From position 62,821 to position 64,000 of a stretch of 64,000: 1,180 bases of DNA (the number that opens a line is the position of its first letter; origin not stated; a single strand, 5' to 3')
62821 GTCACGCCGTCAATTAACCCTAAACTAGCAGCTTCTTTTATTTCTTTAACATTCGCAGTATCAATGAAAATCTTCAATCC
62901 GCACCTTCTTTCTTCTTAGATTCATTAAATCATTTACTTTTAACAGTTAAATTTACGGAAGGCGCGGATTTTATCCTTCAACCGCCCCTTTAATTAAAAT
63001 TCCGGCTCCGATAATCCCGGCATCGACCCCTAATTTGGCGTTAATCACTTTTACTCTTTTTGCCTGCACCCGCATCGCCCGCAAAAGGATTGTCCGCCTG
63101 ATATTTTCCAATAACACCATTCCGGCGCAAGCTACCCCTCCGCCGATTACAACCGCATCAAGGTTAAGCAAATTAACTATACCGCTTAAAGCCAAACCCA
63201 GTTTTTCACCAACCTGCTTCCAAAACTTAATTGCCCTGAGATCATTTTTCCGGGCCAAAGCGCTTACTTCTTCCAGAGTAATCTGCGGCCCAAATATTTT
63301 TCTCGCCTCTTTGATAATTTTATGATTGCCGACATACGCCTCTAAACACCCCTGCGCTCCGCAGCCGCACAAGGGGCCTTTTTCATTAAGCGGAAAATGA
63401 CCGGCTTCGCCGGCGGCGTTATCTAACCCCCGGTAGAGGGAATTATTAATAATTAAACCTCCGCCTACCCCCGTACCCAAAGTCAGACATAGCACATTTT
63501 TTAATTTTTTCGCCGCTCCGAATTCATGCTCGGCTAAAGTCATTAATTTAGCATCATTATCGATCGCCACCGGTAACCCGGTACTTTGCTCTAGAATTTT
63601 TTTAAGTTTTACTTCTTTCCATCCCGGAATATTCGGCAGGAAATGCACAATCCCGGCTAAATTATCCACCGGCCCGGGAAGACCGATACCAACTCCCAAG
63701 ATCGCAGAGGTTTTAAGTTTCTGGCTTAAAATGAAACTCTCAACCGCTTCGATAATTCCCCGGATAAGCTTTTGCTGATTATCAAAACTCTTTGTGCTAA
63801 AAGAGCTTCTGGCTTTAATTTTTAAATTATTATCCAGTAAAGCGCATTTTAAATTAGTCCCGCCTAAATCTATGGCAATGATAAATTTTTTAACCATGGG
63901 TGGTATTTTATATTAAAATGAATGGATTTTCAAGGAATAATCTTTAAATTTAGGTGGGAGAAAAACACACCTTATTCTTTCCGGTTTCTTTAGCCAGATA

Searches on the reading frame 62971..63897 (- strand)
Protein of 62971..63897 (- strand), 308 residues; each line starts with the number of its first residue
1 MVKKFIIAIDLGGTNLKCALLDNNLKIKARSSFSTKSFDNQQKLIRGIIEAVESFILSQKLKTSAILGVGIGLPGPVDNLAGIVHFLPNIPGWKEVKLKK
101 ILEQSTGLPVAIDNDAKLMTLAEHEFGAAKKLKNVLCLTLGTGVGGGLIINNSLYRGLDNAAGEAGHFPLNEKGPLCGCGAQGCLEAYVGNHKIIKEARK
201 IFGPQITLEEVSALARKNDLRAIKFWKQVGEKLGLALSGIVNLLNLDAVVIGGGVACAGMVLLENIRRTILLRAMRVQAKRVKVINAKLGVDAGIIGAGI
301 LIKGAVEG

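Call 48: search_protein_families(library=pfam, proteins=[window:62971-63897:-])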
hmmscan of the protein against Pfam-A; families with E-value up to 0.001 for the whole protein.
window:62971-63897:- (308 aa): 1 family
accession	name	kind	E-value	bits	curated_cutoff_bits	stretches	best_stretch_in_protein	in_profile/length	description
PF00480.26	ROK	-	1.5e-70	238.5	22.9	1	7-303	2-292/294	ROK family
